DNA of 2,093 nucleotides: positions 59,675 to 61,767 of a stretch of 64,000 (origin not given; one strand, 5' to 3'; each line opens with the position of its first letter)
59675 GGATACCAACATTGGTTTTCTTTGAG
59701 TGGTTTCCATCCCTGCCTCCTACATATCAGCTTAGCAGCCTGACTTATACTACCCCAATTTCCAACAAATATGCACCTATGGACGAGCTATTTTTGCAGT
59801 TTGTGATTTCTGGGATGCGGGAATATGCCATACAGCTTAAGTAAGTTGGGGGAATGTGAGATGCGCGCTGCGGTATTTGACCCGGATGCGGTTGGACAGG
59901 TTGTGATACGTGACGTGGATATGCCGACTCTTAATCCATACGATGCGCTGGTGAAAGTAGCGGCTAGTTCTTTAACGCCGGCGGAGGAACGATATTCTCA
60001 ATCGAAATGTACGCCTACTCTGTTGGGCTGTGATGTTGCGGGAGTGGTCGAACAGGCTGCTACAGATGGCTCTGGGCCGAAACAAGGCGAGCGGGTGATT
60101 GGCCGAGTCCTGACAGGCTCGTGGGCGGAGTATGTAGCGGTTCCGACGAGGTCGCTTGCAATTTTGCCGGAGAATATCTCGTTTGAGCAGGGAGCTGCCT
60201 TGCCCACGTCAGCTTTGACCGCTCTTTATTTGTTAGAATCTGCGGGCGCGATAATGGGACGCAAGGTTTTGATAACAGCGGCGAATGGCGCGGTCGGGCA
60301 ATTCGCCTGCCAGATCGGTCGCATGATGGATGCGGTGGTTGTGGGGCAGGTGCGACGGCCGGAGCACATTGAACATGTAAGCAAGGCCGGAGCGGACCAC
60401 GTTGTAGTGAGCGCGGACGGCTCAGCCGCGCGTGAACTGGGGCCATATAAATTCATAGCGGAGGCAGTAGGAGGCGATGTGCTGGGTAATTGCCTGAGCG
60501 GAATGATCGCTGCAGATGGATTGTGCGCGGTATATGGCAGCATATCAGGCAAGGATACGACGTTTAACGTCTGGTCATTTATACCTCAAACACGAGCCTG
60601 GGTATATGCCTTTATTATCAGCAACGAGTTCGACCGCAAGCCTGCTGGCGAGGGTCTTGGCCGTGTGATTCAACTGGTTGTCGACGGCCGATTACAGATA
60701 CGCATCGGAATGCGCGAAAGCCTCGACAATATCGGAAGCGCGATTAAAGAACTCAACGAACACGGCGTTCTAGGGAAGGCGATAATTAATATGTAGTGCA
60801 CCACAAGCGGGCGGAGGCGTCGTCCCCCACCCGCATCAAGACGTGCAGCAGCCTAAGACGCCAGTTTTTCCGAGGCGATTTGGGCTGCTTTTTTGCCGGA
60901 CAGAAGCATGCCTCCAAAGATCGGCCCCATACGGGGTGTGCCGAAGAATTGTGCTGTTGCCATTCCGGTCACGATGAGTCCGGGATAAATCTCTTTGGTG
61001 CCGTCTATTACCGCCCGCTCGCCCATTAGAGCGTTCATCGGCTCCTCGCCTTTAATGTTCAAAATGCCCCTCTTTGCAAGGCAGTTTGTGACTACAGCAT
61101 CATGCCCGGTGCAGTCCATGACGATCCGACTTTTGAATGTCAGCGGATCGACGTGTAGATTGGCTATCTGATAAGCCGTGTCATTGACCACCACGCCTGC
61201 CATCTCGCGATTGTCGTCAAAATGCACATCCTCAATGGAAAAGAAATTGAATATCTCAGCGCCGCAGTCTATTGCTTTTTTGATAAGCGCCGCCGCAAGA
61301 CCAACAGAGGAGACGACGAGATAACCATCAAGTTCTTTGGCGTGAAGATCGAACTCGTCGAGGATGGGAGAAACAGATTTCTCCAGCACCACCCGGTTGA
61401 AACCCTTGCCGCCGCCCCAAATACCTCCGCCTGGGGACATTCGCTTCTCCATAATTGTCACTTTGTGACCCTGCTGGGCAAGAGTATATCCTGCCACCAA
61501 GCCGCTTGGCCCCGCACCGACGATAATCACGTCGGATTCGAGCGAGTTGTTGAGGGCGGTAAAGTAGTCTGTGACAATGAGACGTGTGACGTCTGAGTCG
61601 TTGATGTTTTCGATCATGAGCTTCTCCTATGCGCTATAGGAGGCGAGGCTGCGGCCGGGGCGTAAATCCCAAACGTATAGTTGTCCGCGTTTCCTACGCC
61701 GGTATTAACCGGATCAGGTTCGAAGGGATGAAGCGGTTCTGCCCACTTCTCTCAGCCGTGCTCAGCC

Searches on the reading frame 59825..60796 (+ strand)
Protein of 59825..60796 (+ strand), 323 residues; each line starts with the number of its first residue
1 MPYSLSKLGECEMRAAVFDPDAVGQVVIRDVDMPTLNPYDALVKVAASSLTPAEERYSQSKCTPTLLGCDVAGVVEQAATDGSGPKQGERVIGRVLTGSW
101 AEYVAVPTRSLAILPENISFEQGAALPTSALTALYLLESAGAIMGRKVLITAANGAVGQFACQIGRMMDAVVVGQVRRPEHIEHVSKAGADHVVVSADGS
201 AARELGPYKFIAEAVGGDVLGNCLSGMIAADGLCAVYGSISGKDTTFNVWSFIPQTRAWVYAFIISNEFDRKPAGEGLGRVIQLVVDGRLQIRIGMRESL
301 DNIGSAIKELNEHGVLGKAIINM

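Call 47: search_protein_families(library=pfam, proteins=[window:59825-60796:+], max_evalue=0.00001)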
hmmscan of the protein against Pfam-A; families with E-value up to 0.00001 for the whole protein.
window:59825-60796:+ (323 aa): 3 families
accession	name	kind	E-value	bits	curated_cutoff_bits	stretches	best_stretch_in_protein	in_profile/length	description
PF00107.32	ADH_zinc_N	-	4.1e-10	40.2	31.8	1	156-266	1-116/129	Zinc-binding dehydrogenase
PF08240.17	ADH_N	-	5.3e-09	36.7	23.5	1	38-115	2-103/104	Alcohol dehydrogenase GroES-like domain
PF13602.12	ADH_zinc_N_2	-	2.3e-06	29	27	1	189-321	2-134/134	Zinc-binding dehydrogenase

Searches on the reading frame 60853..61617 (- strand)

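Call 47: search_protein_families(library=pfam, proteins=[window:60853-61617:-], max_evalue=0.00001)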
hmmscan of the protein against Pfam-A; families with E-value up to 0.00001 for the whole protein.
window:60853-61617:- (254 aa): 8 families
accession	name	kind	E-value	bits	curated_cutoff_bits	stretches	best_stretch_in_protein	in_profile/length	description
PF01946.23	Thi4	-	4.1e-65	219.7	26.2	1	11-234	1-235/235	Thi4 family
PF13450.12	NAD_binding_8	-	4.4e-10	40.1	21.9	1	32-64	1-33/68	NAD(P)-binding Rossmann-like domain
PF12831.13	FAD_oxidored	-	1e-08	35.4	27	1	29-173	1-147/416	FAD dependent oxidoreductase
PF01266.30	DAO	-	2.3e-08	34.4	27.9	1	29-118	1-82/353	FAD dependent oxidoreductase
PF00890.30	FAD_binding_2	-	4.4e-08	33.2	20.4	1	29-64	1-36/414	FAD binding domain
PF03486.20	HI0933_like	-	6.4e-08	32.8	50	1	29-77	2-50/244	HI0933-like protein Rossmann domain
PF01494.25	FAD_binding_3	-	9.8e-07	28.7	22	1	28-60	2-34/349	FAD binding domain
PF07992.20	Pyr_redox_2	-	9.1e-06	25.7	26.1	0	29-67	2-41/291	Pyridine nucleotide-disulphide oxidoreductase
